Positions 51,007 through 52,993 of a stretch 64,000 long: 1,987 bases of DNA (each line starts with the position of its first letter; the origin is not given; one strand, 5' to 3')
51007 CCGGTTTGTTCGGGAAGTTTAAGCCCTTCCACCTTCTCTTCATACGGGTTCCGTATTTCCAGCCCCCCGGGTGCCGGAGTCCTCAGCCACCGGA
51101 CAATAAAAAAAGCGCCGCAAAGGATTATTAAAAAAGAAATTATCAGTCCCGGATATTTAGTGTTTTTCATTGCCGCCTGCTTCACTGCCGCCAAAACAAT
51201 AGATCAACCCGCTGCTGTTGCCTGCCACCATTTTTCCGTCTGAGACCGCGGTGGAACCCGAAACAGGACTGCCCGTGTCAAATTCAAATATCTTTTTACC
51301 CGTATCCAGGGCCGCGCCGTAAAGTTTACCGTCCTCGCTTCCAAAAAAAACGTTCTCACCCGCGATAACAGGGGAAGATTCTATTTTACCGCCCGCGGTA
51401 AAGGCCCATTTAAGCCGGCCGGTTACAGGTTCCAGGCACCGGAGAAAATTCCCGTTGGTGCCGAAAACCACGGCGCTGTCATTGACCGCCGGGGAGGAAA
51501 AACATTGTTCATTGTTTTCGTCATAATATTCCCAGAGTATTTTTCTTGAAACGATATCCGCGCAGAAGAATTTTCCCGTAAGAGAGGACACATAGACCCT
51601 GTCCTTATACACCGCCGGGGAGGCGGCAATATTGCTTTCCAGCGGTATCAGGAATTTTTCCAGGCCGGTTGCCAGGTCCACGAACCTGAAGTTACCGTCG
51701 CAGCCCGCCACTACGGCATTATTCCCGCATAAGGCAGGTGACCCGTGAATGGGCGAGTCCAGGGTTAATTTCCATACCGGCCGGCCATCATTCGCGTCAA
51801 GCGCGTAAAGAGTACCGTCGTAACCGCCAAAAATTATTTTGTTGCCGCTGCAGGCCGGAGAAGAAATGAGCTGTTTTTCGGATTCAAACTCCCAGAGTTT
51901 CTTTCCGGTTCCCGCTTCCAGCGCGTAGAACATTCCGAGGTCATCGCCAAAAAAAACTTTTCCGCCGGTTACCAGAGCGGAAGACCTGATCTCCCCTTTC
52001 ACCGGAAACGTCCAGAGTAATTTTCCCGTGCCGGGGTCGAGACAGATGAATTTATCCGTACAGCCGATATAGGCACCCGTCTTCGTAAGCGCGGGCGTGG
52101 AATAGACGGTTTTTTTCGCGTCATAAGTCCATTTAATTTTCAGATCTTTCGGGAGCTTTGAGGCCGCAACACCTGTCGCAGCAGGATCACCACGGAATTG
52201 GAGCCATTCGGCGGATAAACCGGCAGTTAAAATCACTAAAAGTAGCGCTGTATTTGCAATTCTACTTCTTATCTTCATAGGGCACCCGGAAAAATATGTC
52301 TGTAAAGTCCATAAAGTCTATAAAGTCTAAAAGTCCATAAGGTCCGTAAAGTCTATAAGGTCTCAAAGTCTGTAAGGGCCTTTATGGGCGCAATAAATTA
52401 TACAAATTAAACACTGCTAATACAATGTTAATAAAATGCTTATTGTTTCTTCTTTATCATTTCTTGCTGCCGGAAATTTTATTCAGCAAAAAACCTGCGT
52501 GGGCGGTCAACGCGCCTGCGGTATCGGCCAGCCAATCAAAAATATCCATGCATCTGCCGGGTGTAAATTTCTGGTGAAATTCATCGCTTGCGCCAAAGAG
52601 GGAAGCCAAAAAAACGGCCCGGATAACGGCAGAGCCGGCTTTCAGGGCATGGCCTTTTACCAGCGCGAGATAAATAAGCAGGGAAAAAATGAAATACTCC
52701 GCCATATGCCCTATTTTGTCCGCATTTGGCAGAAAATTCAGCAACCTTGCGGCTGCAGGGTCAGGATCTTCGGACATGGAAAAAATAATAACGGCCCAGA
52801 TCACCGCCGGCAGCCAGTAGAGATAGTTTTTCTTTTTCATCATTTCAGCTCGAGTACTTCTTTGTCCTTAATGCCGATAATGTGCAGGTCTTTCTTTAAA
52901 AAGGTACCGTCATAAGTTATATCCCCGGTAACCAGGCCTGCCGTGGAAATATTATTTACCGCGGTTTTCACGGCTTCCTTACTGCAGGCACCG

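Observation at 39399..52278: Coupled beta-propeller / NapGH-like / NuoEF-GltD cluster: candidate trans-envelope redox system with no recognisable terminal enzyme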

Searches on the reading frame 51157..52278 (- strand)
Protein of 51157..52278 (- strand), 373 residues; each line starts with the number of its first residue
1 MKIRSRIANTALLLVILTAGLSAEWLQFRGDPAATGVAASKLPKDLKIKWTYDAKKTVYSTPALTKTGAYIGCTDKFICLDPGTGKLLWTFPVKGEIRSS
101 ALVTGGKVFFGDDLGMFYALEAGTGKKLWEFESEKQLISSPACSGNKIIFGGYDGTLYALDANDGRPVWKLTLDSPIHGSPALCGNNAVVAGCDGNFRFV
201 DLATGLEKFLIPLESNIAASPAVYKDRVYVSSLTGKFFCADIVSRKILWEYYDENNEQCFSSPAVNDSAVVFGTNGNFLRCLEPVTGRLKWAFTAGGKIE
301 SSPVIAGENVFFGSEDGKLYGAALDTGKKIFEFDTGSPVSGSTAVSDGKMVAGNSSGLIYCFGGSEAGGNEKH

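Call 4: search_protein_families(library=pfam, proteins=[window:51157-52278:-], max_evalue=0.01)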
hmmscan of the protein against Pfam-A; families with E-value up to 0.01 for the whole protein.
window:51157-52278:- (373 aa): 4 families
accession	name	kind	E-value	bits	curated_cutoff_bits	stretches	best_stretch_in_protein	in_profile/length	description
PF13570.13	Beta-prop_ACSF4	-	3.8e-71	240.6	133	3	76-293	30-251/329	Beta-alanine-activating enzyme, beta-propeller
PF13360.13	PQQ_2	-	1.3e-37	130.1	27.6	4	118-206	6-94/233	Outer membrane protein assembly factor BamB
PF01011.28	PQQ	-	3e-09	36.6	26.7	0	96-168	48-137/595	Glucose/ethanol/alcohol dehydrogenase, beta-propeller domain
PF23414.1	Beta-prop_EML_2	-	0.0011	18.9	90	0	75-144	19-90/266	Echinoderm microtubule-associated protein second beta-propeller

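Call 5: search_protein_families(library=ncbifam, proteins=[window:51157-52278:-], max_evalue=0.01)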
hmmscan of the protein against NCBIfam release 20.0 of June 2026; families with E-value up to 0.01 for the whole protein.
window:51157-52278:- (373 aa): 7 families
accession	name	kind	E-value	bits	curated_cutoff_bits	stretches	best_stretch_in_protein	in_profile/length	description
TIGR03300.1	assembly_YfgL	equivalog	4.4e-37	127.6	285.2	3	137-292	57-215/377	outer membrane protein assembly factor BamB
NF053615.1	SerThrKinAfsKStmc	equivalog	2e-31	109.4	1300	2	48-193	640-790/809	protein serine/threonine kinase AfsK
NF008351.0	PRK11138.1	equivalog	1.1e-27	96.6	423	4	102-177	117-192/394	outer membrane protein assembly factor BamB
TIGR03075.1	PQQ_enz_alc_DH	subfamily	1.6e-23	83.1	480.05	3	58-142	427-512/530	PQQ-dependent dehydrogenase, methanol/ethanol family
TIGR04528.1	acido_non_PQQ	subfamily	1.1e-13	50.9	650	1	75-142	401-470/493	acido-empty-quinoprotein group A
NF050114.1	Rv3212_fam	equivalog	1.8e-06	27.4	150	0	10-91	18-97/393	Rv3212 family protein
TIGR03074.1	PQQ_membr_DH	subfamily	0.00081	17.3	832.65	0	60-166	207-300/783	membrane-bound PQQ-dependent dehydrogenase, glucose/quinate/shikimate family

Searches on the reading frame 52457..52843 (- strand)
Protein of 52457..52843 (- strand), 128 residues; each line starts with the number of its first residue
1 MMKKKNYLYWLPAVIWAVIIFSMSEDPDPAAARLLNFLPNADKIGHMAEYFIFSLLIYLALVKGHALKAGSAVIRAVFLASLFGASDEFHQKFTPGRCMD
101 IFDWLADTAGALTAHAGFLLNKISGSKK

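Call 78: search_protein_families(library=pfam, proteins=[window:52457-52843:-], max_evalue=0.001)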
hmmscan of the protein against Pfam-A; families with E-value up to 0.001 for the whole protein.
window:52457-52843:- (128 aa): 1 family
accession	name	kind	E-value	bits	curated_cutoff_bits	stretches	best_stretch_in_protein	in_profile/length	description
PF04892.17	VanZ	-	6.2e-13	49.9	30.1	1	12-119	4-123/126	VanZ like family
